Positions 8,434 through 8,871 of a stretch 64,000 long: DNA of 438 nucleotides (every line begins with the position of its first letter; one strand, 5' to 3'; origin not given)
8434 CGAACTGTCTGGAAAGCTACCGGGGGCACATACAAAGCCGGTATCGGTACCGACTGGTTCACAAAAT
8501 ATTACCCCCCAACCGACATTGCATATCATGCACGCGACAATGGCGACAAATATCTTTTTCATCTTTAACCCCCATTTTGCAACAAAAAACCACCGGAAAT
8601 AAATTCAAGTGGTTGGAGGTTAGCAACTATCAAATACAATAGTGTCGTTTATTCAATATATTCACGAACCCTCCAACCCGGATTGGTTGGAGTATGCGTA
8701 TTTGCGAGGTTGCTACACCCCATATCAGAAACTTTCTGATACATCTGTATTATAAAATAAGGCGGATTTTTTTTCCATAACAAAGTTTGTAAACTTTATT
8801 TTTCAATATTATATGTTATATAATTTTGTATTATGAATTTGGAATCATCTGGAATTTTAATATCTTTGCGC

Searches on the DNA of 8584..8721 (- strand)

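Call 34: build_rna_model(alignment_id=A2, structure=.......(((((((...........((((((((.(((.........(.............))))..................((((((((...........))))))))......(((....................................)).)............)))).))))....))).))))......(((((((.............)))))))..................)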
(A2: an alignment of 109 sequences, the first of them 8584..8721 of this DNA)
Model R1 built from alignment A2 (109 sequences, 242 columns); structure: as given.
model positions 152; base pairs 35; branch points 3; effective number of sequences 2.35; information 0.59 bits per position. Calibrated on 0.2 Mb of random sequence (short: E-values are rough).
structure used (alignment columns):
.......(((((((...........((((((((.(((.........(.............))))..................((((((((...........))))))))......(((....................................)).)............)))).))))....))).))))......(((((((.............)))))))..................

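Call 35: search_with_rna_model(model_id=R1, source=window, max_evalue=1, show_alignments=3)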
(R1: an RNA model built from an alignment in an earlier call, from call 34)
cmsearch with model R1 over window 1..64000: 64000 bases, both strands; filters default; matches with E-value up to 1: 6.
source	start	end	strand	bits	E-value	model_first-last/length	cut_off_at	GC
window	21831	21985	+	111.9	4.1e-28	1-152/152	no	0.43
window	8584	8721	-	104.9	2.8e-26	1-152/152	no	0.41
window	12608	12761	+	104.1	4.9e-26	1-152/152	no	0.39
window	21803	21956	-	22.4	0.00027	1-152/152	no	0.43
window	12653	12794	-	18.4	0.0032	1-152/152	no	0.39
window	8614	8771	+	15.9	0.015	1-152/152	no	0.38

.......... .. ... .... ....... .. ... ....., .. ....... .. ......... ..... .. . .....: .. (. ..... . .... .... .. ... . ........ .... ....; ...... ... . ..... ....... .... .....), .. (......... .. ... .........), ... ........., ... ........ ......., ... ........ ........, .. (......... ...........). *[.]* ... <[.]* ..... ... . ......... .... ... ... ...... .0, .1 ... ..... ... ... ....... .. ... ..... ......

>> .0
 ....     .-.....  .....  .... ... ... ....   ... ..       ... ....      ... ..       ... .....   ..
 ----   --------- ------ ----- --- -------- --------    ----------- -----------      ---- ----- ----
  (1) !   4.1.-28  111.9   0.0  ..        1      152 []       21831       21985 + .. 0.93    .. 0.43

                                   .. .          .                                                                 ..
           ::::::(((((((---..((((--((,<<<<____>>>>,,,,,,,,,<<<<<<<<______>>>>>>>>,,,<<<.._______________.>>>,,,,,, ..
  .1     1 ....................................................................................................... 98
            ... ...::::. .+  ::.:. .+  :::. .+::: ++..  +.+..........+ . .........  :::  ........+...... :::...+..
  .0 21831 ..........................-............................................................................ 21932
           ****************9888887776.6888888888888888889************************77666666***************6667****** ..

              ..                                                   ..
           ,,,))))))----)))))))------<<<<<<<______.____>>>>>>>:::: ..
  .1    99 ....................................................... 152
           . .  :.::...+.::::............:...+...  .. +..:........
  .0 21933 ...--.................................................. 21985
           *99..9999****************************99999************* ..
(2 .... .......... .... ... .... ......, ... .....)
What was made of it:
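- Checked: A covariance model built from homologues finds exactly three hits in the 64-kb window: 21831-21985 (+) at 111.9 bits, 8584-8721 (-) at 104.9 bits and 12608-12761 (+) at 104.1 bits (call 35).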

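Call 36: search_with_rna_model(model_id=R1, sources=[L005, L006, L007, L008, L009, L010, L011, L012, L013, L014, L015, L016, L017, L018, L019, L020, L021, L022, L023, L024, L025, L026, L027, L028, L029, L030, L031, L032, L033, L034, L035, L036, L037, L038, L039, L040, L041, L042, L043, L044, L045, L046, L047, L048, L049, L050, L051, L052, L053, L054, L055, L056, L057, L058, L059, L060, L061, L062, L063, L064], max_evalue=0.01)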
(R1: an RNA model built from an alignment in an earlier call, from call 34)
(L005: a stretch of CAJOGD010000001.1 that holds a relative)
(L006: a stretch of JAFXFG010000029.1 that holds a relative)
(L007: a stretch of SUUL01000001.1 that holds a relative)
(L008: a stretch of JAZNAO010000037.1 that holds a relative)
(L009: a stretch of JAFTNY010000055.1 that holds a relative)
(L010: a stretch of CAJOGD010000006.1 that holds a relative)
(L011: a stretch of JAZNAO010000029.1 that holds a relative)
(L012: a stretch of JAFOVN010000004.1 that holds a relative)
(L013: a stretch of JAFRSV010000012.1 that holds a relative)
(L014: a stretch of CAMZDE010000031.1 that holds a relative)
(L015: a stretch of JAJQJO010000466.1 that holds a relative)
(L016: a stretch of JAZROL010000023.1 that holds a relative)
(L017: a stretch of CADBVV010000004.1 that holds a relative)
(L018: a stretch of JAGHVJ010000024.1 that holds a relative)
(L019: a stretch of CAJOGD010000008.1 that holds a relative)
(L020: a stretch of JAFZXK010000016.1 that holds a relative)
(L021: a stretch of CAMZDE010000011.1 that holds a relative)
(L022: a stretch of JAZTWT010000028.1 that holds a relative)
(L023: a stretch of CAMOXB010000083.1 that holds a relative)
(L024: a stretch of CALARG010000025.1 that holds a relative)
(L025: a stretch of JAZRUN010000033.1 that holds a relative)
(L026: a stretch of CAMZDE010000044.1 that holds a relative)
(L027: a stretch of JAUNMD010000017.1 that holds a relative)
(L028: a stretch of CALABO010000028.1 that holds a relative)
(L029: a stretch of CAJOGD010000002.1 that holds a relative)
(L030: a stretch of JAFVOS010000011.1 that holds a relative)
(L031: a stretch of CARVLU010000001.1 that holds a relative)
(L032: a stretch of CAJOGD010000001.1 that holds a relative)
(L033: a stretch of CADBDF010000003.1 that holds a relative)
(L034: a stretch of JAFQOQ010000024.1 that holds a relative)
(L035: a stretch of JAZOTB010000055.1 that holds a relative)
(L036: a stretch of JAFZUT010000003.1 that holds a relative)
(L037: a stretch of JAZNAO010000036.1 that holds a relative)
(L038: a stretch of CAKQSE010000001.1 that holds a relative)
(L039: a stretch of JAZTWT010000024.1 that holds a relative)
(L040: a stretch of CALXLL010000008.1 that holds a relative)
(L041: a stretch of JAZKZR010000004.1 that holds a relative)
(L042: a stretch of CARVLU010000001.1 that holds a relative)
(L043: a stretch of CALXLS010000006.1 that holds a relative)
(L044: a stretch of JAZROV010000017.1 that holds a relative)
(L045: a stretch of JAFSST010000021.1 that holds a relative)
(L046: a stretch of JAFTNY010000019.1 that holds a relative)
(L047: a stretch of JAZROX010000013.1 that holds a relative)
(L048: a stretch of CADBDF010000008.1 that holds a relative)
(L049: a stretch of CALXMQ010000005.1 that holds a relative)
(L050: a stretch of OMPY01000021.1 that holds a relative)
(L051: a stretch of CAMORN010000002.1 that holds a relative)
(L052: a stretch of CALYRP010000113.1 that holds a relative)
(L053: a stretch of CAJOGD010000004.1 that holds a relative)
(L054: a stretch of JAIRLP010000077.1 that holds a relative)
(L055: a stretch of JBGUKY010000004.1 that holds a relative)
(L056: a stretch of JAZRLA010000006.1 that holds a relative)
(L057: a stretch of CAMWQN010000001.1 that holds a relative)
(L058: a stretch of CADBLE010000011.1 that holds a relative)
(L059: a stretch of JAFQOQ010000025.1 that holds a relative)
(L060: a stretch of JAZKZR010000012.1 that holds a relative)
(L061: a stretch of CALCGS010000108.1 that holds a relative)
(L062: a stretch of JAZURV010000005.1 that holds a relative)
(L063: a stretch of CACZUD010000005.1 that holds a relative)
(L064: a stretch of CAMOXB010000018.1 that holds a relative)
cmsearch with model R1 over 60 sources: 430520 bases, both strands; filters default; matches with E-value up to 0.01: 64.
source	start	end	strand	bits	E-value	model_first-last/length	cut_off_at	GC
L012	3824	3983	-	146.7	1.5e-36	1-152/152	no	0.46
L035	2130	2285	-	146.5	1.6e-36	1-152/152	no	0.41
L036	316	474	+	146.3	1.8e-36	1-152/152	no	0.44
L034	935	1092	+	143.9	7.9e-36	1-152/152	no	0.42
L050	6350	6506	-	142.6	1.8e-35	1-152/152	no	0.48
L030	5447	5603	-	140.1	8e-35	1-152/152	no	0.41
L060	1758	1915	-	135.5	1.4e-33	1-152/152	no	0.44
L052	2240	2390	-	135.4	1.4e-33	1-152/152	no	0.46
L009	1106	1261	-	134.8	2.1e-33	1-152/152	no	0.47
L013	5505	5664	+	134.6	2.4e-33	1-152/152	no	0.44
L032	2805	2963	-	134.2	3.1e-33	1-152/152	no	0.47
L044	422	580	+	132.5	8.6e-33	1-152/152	no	0.45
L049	2095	2243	-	132.4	9.2e-33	1-152/152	no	0.42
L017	4179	4330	+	131.7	1.4e-32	1-152/152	no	0.43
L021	347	500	+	130.5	3.1e-32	1-152/152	no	0.43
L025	220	386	-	129.7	4.9e-32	1-152/152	no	0.41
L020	2315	2472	+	129.6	5.2e-32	1-152/152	no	0.45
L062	43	195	-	129.5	5.4e-32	1-152/152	no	0.42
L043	6581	6734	+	129.1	7.3e-32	1-152/152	no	0.4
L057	6472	6645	-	128.1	1.3e-31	1-152/152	no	0.38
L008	6707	6859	+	127.5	1.8e-31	1-152/152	no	0.42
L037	540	696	+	126.8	2.9e-31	1-152/152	no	0.46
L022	105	260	-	126.5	3.5e-31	1-152/152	no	0.44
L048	5828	5985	+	126.5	3.5e-31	1-152/152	no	0.44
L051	3027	3188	+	126.1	4.5e-31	1-152/152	no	0.4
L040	5535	5688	+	124.5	1.2e-30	1-152/152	no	0.43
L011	7769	7923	+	124.1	1.5e-30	1-152/152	no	0.45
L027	1727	1881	+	123.8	1.8e-30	1-152/152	no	0.46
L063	1617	1768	-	123.7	1.9e-30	1-152/152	no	0.41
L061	2220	2374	-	122.9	3.1e-30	1-152/152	no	0.36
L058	2009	2166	+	122.9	3.2e-30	1-152/152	no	0.39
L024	6710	6866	+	122.8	3.4e-30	1-152/152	no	0.45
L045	2407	2560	-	122.2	4.7e-30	1-152/152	no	0.44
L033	495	668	+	122.1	5.1e-30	1-152/152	no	0.4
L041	243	405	-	121.3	8.2e-30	1-152/152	no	0.42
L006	3822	3975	+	120.9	1.1e-29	1-152/152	no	0.47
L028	2403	2565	-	120.1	1.8e-29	1-152/152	no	0.42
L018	1458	1621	-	119.7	2.3e-29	1-152/152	no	0.42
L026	2434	2585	+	119.2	3.1e-29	1-152/152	no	0.43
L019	2371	2545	-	118.5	4.7e-29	1-152/152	no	0.43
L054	5138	5290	-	118.2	5.7e-29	1-152/152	no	0.42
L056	5930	6105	-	115.8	2.5e-28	1-152/152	no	0.43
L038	7609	7756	-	115.4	3.2e-28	1-152/152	no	0.43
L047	2768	2928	-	115.3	3.3e-28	1-152/152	no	0.45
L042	2545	2690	+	113.1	1.3e-27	1-152/152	no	0.45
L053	4428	4599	+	112.6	1.8e-27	1-152/152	no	0.44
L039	5412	5566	+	112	2.5e-27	1-152/152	no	0.41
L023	5756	5906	-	111.1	4.3e-27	1-152/152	no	0.44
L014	2808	2979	-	110.3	7e-27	1-152/152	no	0.4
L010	470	638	-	110.2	7.6e-27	1-152/152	no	0.44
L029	7719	7894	-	110.1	8.3e-27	1-152/152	no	0.47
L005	1828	1999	-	109.7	1e-26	1-152/152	no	0.47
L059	559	725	-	109.4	1.3e-26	1-152/152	no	0.42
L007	530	692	+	107.9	3e-26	1-152/152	no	0.42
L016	6546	6713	-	107.6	3.8e-26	1-152/152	no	0.43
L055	4113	4280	-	107.3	4.6e-26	1-152/152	no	0.44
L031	5818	5970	-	106.2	9.1e-26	1-152/152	no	0.48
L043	3370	3524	-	106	9.8e-26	1-152/152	no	0.36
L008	334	481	-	105.3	1.6e-25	1-152/152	no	0.41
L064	7357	7507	+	104.8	2.1e-25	1-152/152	no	0.4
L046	1969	2131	-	104.7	2.2e-25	1-152/152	no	0.39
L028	2369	2523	+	24.1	0.00064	1-152/152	no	0.42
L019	6988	7192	+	23.7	0.00083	1-152/152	no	0.46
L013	5546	5705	-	22.8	0.0015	1-152/152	no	0.43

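Call 37: search_with_rna_model(model_id=R1, sources=[L065, L066, L067, L068, L069, L070, L071, L072, L073, L074, L075, L076, L077, L078, L079, L080, L081, L082, L083, L084, L085, L086, L087, L088, L089, L090, L091, L092, L093, L094, L095, L096, L097, L098, L099, L100, L101, L102, L103, L104, L105, L106, L107, L108, L109, L110, L111, L112, L113, L114, L115, L116, L117, L118, L119, L120, L121, L122, L123, L124], max_evalue=0.01)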
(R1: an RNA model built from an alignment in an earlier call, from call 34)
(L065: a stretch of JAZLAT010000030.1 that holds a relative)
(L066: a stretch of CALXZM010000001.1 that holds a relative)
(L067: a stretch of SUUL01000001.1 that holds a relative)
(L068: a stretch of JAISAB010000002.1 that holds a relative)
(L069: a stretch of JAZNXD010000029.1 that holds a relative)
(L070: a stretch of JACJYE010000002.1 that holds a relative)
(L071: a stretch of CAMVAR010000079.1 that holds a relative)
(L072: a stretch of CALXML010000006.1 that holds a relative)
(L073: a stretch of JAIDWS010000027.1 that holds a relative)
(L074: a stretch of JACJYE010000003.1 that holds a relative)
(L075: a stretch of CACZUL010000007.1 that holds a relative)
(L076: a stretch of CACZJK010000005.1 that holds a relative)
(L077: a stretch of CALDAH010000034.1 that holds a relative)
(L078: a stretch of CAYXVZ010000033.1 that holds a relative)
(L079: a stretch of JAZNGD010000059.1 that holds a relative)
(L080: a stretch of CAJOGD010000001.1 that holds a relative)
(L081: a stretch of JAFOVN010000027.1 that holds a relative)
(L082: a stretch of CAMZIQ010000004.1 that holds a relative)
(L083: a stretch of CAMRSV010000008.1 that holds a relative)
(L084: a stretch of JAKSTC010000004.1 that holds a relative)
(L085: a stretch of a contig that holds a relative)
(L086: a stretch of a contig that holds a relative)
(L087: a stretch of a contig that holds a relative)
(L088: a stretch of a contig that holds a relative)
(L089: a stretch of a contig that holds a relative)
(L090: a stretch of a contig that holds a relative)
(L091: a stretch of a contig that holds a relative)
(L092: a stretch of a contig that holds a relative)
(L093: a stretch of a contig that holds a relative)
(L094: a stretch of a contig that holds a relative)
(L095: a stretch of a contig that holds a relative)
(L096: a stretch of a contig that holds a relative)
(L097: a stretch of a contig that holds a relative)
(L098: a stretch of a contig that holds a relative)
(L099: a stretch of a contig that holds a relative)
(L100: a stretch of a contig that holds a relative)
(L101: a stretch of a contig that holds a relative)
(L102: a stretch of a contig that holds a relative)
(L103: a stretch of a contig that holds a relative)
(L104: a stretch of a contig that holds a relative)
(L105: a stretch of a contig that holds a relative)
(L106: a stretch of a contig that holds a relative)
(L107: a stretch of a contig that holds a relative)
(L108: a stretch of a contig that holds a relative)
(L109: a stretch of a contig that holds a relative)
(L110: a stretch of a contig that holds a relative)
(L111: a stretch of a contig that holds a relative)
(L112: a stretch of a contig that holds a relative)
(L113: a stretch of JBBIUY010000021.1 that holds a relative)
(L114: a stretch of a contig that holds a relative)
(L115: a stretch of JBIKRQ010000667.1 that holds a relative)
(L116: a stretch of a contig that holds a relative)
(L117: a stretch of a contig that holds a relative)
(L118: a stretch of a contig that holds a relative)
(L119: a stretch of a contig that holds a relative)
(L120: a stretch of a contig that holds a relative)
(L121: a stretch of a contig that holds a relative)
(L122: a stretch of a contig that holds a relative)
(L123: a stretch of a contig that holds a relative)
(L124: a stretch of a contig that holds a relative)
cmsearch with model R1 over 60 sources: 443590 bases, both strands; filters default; matches with E-value up to 0.01: 66.
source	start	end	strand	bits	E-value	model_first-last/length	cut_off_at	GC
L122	1601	1752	+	144.9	4.6e-36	1-152/152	no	0.43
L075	3767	3926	-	143.7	9.4e-36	1-152/152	no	0.42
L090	7417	7572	-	143.5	1.1e-35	1-152/152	no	0.47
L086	7087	7242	-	142.5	2e-35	1-152/152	no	0.45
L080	1798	1953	-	142.4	2.1e-35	1-152/152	no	0.44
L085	3611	3761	+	142.1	2.4e-35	1-152/152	no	0.4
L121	1869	2025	+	141.5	3.6e-35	1-152/152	no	0.48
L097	115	270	-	141.3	4e-35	1-152/152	no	0.44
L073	4090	4245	+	137.7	3.8e-34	1-152/152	no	0.48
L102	4827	4976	+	136.8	6.5e-34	1-152/152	no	0.4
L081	351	510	+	136.3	8.8e-34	1-152/152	no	0.46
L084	1539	1695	+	134.5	2.6e-33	1-152/152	no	0.41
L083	5565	5716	-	133.8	4.1e-33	1-152/152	no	0.38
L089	5309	5465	+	131.8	1.4e-32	1-152/152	no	0.44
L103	5704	5855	+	131.3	1.9e-32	1-152/152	no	0.41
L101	6096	6257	+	129.2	7e-32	1-152/152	no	0.4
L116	6224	6379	-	128.9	8e-32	1-152/152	no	0.41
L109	7550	7706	+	127.9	1.5e-31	1-152/152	no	0.41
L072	4916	5063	-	127.8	1.6e-31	1-152/152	no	0.42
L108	5851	5998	-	125.8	5.4e-31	1-152/152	no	0.43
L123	815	973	-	125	9.2e-31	1-152/152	no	0.41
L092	1121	1281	-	123.8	1.9e-30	1-152/152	no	0.4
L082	1009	1168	+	123.5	2.2e-30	1-152/152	no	0.44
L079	4578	4732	+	122.9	3.3e-30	1-152/152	no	0.43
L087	1594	1772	-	121.7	6.7e-30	1-152/152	no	0.44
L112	5173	5325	-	120.9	1.1e-29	1-152/152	no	0.42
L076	108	268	-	120.8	1.2e-29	1-152/152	no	0.4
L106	1288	1447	-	119.9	2.1e-29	1-152/152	no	0.39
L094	5686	5849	+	119.6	2.4e-29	1-152/152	no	0.46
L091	6692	6844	-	119.5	2.6e-29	1-152/152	no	0.45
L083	5776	5934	-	119.2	3.2e-29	1-152/152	no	0.42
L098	1626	1789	-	119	3.6e-29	1-152/152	no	0.41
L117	5494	5652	-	118.5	4.9e-29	1-152/152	no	0.41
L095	4000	4163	+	118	6.6e-29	1-152/152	no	0.46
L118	954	1118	+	117.9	6.8e-29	1-152/152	no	0.46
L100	322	478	-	117.9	7e-29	1-152/152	no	0.41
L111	416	568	+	117.6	8.5e-29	1-152/152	no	0.44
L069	170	325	-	117.6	8.6e-29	1-152/152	no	0.44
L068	459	616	-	117.5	8.8e-29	1-152/152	no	0.43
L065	6600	6755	-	116.6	1.6e-28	1-152/152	no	0.49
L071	1982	2149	+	116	2.2e-28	1-152/152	no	0.42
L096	2297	2457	-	115.3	3.5e-28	1-152/152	no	0.45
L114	7223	7384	+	112.8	1.6e-27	1-152/152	no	0.38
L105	702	860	+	112.2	2.3e-27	1-152/152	no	0.4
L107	4828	4984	-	111.9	2.7e-27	1-152/152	no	0.48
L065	1293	1460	-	110.7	5.8e-27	1-152/152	no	0.45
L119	272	446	+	110.2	7.6e-27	1-152/152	no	0.43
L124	1641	1807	+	108.2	2.7e-26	1-152/152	no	0.47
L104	2033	2181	-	107.5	4.2e-26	1-152/152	no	0.4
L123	4302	4454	-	106.5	7.7e-26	1-152/152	no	0.37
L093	4105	4235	+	101.6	1.5e-24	1-152/152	no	0.44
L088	3975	4119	-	100.9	2.3e-24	1-152/152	no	0.41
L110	6027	6189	-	100.9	2.4e-24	1-152/152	no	0.45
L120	270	426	+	100.8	2.5e-24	1-152/152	no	0.48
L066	4731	4882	-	97.2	2.3e-23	1-152/152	no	0.42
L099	2594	2741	-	94.2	1.4e-22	1-152/152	no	0.37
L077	2372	2537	-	91.4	8.1e-22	1-152/152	no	0.33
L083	5982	6130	-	89.5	2.5e-21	1-152/152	no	0.31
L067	7012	7159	-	89.4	2.7e-21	1-152/152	no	0.47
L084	7615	7808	-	85.6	2.9e-20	1-152/152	no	0.39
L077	2844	3004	-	80.9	5e-19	1-152/152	no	0.4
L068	914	1093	+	80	8.5e-19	1-152/152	no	0.49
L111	7903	8000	-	71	2.2e-16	54-152/152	5'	0.41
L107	2256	2409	-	42.5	8.4e-09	1-152/152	no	0.45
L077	2623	2771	-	41.2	1.9e-08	1-152/152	no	0.31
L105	747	889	-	22.8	0.0015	1-152/152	no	0.4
